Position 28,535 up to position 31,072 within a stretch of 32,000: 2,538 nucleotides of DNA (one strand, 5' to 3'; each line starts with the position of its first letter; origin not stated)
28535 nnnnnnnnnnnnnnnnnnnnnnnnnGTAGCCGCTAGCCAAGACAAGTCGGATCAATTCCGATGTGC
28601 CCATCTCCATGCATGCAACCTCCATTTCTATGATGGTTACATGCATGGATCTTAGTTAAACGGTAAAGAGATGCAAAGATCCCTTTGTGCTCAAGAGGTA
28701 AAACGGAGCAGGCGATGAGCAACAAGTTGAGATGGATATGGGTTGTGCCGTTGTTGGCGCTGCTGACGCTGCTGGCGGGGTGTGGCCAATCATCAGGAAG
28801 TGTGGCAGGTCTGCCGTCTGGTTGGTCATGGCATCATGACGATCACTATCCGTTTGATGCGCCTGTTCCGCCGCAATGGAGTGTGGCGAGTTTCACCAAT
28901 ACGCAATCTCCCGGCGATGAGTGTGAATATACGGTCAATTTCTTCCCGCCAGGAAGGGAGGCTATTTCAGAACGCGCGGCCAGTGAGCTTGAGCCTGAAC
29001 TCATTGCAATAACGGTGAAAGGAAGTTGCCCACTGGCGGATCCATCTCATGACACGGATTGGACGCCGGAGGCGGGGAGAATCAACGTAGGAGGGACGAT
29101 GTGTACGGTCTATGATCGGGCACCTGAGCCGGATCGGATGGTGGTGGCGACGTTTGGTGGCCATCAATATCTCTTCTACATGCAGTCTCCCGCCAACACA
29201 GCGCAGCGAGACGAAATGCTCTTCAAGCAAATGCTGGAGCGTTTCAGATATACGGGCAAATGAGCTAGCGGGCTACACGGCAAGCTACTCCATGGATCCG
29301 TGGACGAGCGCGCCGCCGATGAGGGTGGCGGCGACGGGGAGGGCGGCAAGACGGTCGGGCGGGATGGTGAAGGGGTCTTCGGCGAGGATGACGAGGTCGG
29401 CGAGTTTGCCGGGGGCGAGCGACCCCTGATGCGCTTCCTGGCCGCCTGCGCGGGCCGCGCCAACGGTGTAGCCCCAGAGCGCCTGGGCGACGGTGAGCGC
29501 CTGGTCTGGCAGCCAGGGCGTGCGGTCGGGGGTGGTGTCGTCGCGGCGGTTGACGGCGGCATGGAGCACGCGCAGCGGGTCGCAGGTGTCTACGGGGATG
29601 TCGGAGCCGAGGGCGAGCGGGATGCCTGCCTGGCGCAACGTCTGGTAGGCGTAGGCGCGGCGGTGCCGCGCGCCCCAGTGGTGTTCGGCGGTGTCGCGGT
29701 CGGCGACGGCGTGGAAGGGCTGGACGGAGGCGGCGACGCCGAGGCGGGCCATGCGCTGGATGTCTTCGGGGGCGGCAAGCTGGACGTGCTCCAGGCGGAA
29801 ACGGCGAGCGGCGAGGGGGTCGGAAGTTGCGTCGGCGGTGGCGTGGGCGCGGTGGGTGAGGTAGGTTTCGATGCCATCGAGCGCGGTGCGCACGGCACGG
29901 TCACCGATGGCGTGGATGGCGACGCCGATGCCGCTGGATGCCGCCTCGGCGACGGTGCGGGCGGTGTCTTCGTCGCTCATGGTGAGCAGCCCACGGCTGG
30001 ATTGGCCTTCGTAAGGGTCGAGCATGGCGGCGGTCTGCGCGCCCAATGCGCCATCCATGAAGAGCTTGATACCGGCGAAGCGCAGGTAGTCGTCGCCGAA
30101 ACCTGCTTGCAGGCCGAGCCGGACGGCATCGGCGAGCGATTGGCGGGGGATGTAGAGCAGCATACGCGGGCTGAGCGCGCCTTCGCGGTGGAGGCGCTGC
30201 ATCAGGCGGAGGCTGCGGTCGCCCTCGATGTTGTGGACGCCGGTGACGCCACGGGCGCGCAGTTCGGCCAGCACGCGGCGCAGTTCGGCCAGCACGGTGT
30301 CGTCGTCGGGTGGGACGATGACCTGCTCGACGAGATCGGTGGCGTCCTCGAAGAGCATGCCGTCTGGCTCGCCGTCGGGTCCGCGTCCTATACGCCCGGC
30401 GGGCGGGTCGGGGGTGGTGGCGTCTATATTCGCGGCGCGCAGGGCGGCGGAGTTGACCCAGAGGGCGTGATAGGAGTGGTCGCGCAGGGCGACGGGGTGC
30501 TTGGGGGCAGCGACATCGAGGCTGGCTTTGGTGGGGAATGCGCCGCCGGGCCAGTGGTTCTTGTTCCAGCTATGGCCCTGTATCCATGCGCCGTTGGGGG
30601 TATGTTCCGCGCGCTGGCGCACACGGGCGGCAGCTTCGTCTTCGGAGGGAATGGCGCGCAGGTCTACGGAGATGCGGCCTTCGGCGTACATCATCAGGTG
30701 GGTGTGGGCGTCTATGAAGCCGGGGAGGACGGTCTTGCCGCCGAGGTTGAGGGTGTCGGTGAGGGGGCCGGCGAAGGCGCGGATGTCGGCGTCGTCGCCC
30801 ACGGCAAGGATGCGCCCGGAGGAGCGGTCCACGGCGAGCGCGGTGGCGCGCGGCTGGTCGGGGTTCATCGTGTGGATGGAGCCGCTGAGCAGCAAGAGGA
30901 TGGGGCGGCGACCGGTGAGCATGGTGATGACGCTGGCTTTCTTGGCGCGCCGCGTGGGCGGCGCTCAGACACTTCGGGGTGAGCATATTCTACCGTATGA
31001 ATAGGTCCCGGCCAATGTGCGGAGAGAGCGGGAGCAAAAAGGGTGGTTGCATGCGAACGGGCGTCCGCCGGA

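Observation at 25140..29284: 4.1 kb low-GC island inserted between two convergent housekeeping-type genes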

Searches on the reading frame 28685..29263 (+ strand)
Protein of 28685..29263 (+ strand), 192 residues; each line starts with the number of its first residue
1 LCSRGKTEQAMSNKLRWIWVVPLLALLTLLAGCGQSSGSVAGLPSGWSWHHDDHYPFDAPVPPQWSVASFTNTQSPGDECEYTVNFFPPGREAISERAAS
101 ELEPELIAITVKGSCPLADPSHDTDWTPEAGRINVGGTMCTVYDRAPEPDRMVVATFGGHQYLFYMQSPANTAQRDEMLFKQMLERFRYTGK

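Call 4: search_protein_families(library=pfam, proteins=[window:28685-29263:+], max_evalue=0.1)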
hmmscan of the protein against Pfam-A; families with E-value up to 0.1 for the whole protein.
window:28685-29263:+ (192 aa): 1 family
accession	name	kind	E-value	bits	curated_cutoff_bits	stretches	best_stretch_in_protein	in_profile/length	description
PF13627.12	LptM_cons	-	0.0074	16.5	27.3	1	23-36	4-17/23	LPS-assembly lipoprotein LptM, conserved region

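Call 8: search_protein_families(library=ncbifam, proteins=[window:28685-29263:+], max_evalue=0.1)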
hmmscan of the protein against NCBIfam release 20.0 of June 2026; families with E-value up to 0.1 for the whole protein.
window:28685-29263:+ (192 aa): 1 family
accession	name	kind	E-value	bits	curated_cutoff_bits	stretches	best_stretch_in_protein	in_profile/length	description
NF047847.2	SS_mature_LptM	equivalog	0.00017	21.6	27.7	1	11-35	1-22/31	LPS translocon maturation chaperone LptM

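Call 9: search_protein_families(library=phrogs, proteins=[window:28685-29263:+], max_evalue=0.1)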
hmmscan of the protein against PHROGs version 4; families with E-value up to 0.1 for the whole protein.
window:28685-29263:+ (192 aa): 0 families

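Call 49: find_homologous_proteins(query=window:28685-29263:+)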
Query window:28685-29263:+ (192 aa): 3 proteins with E <= 0.001 among 123 candidates.
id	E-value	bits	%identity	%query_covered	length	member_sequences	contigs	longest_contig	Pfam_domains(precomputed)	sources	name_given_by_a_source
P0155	1.7e-124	431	100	95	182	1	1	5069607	-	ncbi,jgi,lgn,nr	ncbi:MAG: hypothetical protein OJF49_004127 [Ktedonobacterales bacterium]|jgi:hypothetical protein|n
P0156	9.7e-35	138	42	84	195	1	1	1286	-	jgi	-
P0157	8.9e-33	132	38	83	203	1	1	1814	-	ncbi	ncbi:MAG TPA: hypothetical protein VF510_05770 [Ktedonobacterales bacterium]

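Call 78: search_protein_families(library=padloc, proteins=[window:28715-29263:+], max_evalue=0.1)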
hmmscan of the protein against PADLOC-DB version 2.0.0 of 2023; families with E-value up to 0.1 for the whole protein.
window:28715-29263:+ (182 aa): 0 families

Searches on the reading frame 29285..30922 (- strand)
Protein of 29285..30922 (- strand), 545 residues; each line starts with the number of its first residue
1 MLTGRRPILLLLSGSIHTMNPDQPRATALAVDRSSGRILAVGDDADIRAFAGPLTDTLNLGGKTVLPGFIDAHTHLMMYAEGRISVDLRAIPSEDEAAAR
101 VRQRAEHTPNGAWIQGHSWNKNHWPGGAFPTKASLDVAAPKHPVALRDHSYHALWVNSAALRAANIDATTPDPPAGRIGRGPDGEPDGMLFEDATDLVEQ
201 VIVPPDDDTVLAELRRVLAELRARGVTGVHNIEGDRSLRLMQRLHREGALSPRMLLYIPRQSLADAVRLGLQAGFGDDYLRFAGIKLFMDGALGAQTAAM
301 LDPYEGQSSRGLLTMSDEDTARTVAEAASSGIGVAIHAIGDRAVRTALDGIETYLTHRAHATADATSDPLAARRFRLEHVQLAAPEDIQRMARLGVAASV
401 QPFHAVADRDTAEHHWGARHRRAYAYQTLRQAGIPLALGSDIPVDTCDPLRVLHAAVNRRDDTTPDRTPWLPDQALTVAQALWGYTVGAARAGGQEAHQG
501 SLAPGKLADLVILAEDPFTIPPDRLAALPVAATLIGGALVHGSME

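Call 4: search_protein_families(library=pfam, proteins=[window:29285-30922:-], max_evalue=0.1)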
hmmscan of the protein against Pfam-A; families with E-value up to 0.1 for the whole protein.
window:29285-30922:- (545 aa): 2 families
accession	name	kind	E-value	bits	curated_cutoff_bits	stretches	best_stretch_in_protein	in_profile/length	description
PF07969.17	Amidohydro_3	-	3.2e-97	327.4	29.7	1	57-541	2-472/472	Amidohydrolase family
PF01979.26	Amidohydro_1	-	4.5e-15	56.2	25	2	314-523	131-332/345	Amidohydrolase family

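Call 8: search_protein_families(library=ncbifam, proteins=[window:29285-30922:-], max_evalue=0.1)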
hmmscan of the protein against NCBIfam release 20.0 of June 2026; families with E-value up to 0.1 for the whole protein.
window:29285-30922:- (545 aa): 30 families (the best 25 are shown)
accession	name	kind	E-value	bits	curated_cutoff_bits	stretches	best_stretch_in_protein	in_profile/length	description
NF006056.0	PRK08204.1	subfamily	8e-15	54.5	391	2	364-522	236-388/449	hypothetical protein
TIGR01224.1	hutI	equivalog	1e-13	50.9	298.15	2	28-84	5-56/377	imidazolonepropionase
NF051886.1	XaaProDiPepCaul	equivalog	2.4e-13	49.9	500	2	35-89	25-77/398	Xaa-Pro dipeptidase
NF006679.0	PRK09228.1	subfamily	1.7e-10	40.3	351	2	424-515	304-387/433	guanine deaminase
NF006549.0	PRK09045.1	equivalog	7e-08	31.5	540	1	473-513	338-378/444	TRZ/ATZ family hydrolase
TIGR02967.1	guan_deamin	equivalog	1.1e-07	31.2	375.4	2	426-514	281-361/401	guanine deaminase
NF006055.0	PRK08203.1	equivalog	3.3e-07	29.2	532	1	428-527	311-406/455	8-oxoguanine deaminase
NF005557.0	PRK07228.1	equivalog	1.2e-06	27.6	522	2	475-522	336-383/445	5'-deoxyadenosine deaminase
NF006689.0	PRK09237.1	equivalog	7.5e-06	24.7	371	1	16-82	10-72/383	amidohydrolase/deacetylase family metallohydrolase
TIGR03178.1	allantoinase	equivalog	1.2e-05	24.3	357.85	1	25-76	16-60/441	allantoinase AllB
NF004636.0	PRK05985.1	subfamily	1.5e-05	24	408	1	26-77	15-62/398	amidohydrolase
TIGR02033.1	D-hydantoinase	equivalog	3.3e-05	23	393.25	1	34-87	22-71/454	dihydropyrimidinase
NF004801.0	PRK06151.1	subfamily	0.00014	20.9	416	1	424-516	321-404/491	chlorohydrolase family protein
TIGR02318.1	phosphono_phnM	equivalog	0.00031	19.8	390.55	0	45-76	26-57/376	phosphonate metabolism protein PhnM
NF011990.0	PRK15446.2-6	subfamily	0.00037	19.3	233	0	33-75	24-65/390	alpha-D-ribose 1-methylphosphonate 5-triphosphate diphosphatase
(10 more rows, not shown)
